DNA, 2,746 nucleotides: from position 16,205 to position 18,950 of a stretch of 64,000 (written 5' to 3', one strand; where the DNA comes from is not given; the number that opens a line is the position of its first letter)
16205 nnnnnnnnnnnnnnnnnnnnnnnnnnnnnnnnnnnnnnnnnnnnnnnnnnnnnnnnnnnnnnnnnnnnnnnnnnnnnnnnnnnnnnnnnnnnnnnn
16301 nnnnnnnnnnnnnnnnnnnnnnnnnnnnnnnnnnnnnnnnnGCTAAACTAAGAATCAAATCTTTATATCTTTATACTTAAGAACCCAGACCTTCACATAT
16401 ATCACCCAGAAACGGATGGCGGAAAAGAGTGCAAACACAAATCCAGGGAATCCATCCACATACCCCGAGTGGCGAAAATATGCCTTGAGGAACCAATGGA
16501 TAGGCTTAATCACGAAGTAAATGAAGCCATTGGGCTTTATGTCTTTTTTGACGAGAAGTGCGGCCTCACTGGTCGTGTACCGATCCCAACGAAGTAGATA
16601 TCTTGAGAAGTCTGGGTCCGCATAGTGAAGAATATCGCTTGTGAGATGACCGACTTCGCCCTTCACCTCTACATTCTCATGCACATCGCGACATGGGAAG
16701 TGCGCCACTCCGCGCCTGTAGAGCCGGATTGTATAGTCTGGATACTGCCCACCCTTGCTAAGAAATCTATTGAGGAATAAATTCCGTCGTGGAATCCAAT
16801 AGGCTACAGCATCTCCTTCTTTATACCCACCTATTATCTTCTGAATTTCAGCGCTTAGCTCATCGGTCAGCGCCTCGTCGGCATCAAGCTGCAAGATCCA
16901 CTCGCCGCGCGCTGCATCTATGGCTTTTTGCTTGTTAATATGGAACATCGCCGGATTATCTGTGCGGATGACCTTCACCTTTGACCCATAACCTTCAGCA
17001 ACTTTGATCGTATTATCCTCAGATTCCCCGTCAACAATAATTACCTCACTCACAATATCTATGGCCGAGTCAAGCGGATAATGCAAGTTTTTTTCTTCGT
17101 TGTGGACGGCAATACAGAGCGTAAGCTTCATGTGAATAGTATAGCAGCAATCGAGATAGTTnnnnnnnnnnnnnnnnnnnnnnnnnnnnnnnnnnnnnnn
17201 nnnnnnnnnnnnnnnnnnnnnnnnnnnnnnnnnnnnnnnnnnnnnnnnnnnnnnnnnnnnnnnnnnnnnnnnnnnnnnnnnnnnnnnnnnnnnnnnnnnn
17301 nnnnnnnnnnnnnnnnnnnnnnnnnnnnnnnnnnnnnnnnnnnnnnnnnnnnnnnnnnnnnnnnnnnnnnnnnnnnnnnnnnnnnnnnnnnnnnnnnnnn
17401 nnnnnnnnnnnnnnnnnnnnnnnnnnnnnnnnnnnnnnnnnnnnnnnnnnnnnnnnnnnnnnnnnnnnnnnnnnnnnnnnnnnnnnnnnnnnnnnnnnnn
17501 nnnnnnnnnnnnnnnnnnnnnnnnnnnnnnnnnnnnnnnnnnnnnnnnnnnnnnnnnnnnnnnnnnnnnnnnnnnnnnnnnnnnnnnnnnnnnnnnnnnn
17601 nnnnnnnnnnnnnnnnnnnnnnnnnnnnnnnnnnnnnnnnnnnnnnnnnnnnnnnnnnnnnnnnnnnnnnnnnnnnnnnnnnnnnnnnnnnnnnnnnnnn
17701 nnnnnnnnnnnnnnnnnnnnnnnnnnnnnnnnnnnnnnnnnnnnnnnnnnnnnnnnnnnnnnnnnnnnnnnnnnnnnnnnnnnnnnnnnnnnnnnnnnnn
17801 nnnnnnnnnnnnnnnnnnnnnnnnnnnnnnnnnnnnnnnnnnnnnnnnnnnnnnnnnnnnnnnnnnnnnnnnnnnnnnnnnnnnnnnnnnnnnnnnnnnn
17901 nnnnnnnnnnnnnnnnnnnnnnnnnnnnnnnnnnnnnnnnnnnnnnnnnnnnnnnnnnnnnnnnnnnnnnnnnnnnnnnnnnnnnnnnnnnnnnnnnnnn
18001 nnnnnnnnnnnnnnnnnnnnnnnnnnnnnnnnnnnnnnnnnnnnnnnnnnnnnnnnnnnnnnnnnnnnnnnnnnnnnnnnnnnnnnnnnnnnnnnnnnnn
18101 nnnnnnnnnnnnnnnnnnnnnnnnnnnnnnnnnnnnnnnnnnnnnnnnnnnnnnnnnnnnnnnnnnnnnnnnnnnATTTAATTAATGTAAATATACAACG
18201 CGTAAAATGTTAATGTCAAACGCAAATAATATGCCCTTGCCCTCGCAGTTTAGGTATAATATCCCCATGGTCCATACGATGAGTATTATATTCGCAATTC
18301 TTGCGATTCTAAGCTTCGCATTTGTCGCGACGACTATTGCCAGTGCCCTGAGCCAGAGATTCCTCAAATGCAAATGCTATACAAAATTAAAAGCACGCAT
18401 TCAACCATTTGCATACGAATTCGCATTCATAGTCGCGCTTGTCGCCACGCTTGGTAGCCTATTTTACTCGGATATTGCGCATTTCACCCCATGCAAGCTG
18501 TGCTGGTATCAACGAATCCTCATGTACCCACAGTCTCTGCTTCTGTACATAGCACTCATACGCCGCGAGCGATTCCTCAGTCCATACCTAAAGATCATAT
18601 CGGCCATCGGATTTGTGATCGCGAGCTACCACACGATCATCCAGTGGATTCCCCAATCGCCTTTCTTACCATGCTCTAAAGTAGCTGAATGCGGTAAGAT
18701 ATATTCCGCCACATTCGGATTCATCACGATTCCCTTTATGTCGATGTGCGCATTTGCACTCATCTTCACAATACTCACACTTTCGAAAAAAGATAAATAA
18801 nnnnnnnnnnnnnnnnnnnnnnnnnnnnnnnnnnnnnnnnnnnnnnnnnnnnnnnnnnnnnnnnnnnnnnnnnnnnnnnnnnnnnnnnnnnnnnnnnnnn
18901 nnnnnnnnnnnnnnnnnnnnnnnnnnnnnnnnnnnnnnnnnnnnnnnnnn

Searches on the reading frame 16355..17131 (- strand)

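Call 22: search_protein_families(library=pfam, proteins=[window:16355-17131:-], max_evalue=0.001)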
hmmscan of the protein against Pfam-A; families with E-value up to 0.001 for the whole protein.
window:16355-17131:- (258 aa): 2 families
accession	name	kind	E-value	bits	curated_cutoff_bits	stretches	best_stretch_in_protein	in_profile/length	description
PF00535.33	Glycos_transf_2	-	5.4e-18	65.9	23.3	1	5-118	2-120/168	Glycosyl transferase family 2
PF13704.12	Glyco_tranf_2_4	-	2e-05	25.4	27.5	1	11-89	2-85/98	Glycosyl transferase family 2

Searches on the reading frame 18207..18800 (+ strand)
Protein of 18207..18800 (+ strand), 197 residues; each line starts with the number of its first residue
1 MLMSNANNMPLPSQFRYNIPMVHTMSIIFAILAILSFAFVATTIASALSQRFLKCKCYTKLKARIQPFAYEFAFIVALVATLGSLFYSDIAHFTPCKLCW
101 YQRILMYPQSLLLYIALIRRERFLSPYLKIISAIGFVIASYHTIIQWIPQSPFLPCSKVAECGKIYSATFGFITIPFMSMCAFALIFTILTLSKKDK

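Call 22: search_protein_families(library=pfam, proteins=[window:18207-18800:+], max_evalue=0.001)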
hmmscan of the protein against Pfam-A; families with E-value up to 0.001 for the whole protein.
window:18207-18800:+ (197 aa): 1 family
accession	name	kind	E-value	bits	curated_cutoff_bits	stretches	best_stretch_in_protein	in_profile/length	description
PF02600.21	DsbB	-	1.1e-12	49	22.1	1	72-191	7-146/148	Disulfide bond formation protein DsbB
